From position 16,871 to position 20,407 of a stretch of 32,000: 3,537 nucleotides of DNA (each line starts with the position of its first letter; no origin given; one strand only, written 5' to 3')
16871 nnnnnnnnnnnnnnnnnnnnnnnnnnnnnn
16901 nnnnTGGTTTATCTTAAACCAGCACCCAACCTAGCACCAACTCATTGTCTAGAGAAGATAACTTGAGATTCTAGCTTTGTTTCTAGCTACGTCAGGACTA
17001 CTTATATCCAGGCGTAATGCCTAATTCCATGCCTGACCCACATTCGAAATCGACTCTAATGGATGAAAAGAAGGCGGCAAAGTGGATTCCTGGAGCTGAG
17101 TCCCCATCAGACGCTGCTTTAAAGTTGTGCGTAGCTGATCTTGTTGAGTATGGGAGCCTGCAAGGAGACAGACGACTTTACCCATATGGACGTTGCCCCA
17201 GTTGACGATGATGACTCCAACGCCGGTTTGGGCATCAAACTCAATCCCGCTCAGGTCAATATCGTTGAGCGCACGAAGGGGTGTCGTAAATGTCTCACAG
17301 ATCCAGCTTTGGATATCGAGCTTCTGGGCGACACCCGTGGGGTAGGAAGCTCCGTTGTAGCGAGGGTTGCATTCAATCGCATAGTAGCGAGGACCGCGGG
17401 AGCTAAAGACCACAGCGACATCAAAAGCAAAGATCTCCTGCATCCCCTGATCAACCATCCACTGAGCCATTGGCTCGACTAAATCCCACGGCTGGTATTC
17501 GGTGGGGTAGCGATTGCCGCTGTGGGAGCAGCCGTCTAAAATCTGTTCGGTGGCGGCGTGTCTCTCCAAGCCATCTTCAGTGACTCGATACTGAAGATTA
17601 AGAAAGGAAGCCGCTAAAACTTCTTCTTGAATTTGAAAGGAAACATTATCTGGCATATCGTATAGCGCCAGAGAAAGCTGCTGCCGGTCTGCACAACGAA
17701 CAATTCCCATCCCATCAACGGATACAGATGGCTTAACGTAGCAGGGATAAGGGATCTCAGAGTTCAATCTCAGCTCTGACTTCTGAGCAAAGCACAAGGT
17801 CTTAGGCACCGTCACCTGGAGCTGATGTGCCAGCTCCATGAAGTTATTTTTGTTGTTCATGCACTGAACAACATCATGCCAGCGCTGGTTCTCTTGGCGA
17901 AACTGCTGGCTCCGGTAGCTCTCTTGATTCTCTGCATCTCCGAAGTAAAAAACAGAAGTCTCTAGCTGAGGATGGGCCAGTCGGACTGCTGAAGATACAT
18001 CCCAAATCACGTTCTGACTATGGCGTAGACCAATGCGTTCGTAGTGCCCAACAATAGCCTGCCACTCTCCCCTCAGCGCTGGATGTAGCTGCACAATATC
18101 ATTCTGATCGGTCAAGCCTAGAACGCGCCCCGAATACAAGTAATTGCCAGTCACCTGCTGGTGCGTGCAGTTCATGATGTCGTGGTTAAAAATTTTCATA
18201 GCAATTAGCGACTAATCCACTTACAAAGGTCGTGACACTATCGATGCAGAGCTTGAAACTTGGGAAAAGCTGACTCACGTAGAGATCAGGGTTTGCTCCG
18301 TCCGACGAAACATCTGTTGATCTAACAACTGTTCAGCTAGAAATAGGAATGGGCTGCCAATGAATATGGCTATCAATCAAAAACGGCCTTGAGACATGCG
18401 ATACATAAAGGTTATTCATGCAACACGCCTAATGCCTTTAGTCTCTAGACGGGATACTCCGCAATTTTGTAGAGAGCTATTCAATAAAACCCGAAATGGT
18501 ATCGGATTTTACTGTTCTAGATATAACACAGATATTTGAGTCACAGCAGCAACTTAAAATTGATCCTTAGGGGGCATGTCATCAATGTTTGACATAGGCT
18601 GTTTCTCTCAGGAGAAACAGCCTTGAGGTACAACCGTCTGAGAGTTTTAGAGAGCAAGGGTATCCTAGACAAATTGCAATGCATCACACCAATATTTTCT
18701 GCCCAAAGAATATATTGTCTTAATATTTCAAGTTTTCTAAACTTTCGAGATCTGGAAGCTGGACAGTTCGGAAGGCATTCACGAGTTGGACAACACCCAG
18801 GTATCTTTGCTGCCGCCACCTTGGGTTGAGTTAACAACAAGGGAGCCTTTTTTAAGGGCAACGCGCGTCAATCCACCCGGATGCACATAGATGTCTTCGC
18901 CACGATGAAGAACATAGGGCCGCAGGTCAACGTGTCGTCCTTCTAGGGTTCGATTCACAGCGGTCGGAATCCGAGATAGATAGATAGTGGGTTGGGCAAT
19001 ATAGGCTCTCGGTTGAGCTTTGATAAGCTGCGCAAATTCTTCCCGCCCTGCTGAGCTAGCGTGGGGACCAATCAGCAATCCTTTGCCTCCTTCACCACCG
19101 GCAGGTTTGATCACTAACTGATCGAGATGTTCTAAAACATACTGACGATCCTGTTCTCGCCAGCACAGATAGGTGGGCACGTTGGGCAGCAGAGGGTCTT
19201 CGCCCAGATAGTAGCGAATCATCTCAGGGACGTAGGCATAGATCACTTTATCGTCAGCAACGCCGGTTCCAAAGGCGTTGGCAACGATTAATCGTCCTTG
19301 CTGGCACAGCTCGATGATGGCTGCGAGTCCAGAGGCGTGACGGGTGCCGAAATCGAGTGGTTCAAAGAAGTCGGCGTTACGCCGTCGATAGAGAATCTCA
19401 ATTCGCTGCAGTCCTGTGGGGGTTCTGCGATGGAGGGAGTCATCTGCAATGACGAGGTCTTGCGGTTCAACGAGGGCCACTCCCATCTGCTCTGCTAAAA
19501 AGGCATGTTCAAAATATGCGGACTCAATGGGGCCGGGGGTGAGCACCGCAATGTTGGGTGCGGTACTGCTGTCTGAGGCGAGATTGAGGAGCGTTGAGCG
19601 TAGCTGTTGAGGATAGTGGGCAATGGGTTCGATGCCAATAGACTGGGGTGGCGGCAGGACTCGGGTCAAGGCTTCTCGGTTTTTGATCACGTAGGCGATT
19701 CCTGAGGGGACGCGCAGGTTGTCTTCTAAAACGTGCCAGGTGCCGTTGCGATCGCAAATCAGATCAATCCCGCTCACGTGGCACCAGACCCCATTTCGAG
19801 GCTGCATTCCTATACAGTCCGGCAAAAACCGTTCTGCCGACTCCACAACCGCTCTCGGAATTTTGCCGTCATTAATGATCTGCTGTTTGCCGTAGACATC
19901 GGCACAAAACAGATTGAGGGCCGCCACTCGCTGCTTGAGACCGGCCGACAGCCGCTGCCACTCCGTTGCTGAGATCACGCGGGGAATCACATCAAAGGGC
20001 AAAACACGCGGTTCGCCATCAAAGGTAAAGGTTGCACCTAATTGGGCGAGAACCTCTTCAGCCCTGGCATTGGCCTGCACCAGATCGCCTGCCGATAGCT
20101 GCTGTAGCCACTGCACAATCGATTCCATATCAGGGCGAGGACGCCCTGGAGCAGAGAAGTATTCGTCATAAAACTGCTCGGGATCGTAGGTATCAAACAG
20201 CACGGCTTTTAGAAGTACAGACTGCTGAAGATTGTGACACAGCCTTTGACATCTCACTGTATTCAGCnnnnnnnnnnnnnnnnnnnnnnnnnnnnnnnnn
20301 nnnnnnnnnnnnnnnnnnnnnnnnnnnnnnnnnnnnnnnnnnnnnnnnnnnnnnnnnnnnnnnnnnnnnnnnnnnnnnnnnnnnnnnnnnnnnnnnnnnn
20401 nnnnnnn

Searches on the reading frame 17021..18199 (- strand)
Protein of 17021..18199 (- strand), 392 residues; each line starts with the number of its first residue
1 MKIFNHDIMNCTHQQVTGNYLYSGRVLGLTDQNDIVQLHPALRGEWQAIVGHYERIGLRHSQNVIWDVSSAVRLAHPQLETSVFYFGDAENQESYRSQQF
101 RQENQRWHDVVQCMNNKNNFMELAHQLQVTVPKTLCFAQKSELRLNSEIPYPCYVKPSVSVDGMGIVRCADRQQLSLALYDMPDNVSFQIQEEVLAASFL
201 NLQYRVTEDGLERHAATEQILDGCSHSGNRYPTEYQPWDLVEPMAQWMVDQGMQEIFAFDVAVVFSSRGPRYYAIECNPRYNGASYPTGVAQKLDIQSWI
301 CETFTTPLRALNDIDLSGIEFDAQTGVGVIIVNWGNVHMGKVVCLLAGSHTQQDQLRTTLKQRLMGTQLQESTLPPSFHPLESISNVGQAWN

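Call 11: search_protein_families(library=ncbifam, proteins=[window:17021-18199:-], max_evalue=0.00001)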
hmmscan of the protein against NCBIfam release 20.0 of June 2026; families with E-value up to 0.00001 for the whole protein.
window:17021-18199:- (392 aa): 1 family
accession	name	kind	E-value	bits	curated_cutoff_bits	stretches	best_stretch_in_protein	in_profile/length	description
NF005315.0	PRK06849.1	equivalog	3.7e-06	26.2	406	1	83-282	87-277/389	hypothetical protein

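Call 34: search_protein_families(library=pfam, proteins=[window:17021-18199:-], max_evalue=0.01)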
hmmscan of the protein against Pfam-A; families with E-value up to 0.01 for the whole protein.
window:17021-18199:- (392 aa): 1 family
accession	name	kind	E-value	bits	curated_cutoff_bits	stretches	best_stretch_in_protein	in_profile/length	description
PF13535.11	ATP-grasp_4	-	0.0039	17.3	27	0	149-193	1-48/160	ATP-grasp domain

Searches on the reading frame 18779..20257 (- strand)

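Call 11: search_protein_families(library=ncbifam, proteins=[window:18779-20257:-], max_evalue=0.00001)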
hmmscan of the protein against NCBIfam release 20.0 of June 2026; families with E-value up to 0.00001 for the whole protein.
window:18779-20257:- (492 aa): 0 families

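Call 34: search_protein_families(library=pfam, proteins=[window:18779-20257:-], max_evalue=0.01)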
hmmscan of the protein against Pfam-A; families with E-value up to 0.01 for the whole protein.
window:18779-20257:- (492 aa): 3 families
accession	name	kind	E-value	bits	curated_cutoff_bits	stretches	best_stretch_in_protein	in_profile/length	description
PF14403.11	CP_ATPgrasp_2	-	1e-143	479.3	32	1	92-467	1-374/374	Circularly permuted ATP-grasp type 2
PF04174.18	CP_ATPgrasp_1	-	4e-119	397.9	23.1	1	92-422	1-332/332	A circularly permuted ATPgrasp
PF14398.11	ATPgrasp_YheCD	-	0.00027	20.7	26.8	0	367-483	37-163/255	YheC/D like ATP-grasp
